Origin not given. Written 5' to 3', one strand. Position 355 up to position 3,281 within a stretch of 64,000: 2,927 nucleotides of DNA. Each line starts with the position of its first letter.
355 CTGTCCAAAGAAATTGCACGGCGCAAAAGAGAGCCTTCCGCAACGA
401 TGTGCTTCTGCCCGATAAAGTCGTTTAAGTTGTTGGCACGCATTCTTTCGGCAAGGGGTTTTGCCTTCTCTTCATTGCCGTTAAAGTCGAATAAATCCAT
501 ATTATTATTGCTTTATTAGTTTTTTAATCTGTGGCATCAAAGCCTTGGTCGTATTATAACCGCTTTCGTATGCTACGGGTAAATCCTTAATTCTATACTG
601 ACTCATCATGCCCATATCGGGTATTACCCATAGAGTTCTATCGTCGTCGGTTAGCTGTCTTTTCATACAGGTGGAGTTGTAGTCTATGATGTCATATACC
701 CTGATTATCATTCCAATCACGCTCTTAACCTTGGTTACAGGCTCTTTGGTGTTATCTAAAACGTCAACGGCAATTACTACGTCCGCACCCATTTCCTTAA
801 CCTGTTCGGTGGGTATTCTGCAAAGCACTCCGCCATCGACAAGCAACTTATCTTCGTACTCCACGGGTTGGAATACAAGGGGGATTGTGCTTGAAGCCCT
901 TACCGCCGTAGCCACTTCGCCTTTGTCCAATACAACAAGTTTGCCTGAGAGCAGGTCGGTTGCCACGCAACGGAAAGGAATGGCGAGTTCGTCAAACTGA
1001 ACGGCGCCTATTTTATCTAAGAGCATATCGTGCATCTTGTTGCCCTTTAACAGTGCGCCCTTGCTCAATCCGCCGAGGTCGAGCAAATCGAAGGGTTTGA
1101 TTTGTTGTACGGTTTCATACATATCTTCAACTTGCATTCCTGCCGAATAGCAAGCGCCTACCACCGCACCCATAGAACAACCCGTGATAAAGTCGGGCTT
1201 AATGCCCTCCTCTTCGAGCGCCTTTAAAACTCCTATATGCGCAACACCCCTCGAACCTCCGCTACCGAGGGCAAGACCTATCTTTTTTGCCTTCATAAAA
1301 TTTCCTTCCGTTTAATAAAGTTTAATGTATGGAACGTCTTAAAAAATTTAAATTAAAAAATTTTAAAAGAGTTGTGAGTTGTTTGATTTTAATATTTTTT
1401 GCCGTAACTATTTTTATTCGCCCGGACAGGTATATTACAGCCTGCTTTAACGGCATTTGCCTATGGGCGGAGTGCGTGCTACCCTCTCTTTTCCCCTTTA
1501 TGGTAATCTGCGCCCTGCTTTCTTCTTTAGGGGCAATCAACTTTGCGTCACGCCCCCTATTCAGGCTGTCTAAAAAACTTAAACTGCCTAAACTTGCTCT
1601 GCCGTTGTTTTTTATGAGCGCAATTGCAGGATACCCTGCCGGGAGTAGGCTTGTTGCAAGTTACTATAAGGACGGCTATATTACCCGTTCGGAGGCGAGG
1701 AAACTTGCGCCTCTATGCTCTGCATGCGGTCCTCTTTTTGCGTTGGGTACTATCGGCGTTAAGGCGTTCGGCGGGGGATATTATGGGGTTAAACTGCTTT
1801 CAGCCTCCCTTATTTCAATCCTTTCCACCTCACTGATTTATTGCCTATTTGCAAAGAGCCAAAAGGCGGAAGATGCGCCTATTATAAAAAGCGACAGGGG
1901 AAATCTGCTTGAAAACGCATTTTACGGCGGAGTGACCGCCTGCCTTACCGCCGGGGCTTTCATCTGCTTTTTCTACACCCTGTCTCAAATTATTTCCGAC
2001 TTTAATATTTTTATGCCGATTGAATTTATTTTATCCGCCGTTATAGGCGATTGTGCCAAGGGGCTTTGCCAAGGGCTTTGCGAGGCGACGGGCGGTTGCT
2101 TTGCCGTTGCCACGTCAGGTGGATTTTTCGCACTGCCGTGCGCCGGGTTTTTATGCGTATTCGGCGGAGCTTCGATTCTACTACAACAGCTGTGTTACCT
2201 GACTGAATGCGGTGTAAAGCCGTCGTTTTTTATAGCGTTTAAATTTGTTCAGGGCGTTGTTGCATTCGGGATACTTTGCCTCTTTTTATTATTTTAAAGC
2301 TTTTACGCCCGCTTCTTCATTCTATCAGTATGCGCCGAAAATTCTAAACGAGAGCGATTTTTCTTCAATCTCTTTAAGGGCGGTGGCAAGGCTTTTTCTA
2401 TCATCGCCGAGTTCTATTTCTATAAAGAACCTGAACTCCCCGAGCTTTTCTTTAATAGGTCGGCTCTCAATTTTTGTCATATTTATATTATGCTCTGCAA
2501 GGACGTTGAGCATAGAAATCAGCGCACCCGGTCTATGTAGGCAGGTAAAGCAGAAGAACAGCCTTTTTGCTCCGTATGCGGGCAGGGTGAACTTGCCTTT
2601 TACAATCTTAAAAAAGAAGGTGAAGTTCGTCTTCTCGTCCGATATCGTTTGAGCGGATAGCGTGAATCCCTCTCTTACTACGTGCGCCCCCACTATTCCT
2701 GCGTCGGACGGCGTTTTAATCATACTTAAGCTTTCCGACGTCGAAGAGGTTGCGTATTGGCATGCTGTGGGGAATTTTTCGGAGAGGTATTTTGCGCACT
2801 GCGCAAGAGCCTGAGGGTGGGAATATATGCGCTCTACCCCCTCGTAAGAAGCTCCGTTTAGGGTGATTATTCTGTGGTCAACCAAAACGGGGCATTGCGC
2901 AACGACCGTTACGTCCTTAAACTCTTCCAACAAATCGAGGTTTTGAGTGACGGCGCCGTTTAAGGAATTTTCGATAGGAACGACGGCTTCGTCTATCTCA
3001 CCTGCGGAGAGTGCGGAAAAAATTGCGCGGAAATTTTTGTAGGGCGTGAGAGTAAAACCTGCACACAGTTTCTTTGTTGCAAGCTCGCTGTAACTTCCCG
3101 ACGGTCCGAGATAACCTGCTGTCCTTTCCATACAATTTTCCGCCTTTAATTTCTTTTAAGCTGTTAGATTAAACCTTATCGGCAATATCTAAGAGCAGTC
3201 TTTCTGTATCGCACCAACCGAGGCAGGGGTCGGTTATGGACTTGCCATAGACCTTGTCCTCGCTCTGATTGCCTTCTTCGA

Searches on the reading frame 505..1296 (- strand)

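Call 34: search_protein_families(library=ncbifam, proteins=[window:505-1296:-], max_evalue=1e-8)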
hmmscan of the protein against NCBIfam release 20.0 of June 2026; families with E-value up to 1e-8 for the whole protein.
window:505-1296:- (263 aa): 2 families
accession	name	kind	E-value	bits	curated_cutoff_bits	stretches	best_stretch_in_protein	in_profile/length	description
NF007623.0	PRK10279.1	equivalog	4.8e-44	150.7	272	1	1-182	1-183/301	patatin-like phospholipase RssA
NF043045.1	T4SS_VpdC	equivalog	3.3e-15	55.2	1000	0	11-84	311-388/880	Dot/Icm T4SS effector VpdC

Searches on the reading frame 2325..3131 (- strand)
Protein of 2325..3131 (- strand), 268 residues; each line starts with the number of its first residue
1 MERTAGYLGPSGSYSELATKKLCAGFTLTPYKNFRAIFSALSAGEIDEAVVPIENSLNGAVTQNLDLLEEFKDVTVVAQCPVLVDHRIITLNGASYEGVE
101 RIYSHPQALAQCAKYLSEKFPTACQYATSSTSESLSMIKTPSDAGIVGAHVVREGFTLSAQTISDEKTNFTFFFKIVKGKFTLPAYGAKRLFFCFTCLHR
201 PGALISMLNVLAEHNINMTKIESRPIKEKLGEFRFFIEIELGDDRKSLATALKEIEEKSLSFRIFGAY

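Call 34: search_protein_families(library=ncbifam, proteins=[window:2325-3131:-], max_evalue=1e-8)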
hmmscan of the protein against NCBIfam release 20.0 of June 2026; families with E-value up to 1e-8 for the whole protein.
window:2325-3131:- (268 aa): 3 families
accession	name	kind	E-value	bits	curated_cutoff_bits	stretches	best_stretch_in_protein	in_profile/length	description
NF008865.0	PRK11898.1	equivalog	6.7e-62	209.2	219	1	6-268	5-276/284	prephenate dehydratase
NF008866.0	PRK11899.1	equivalog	7.8e-39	133.6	359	1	5-268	8-273/283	prephenate dehydratase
NF007910.0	PRK10622.1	equivalog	8.8e-36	123.6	577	1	6-268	107-375/386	bifunctional chorismate mutase/prephenate dehydratase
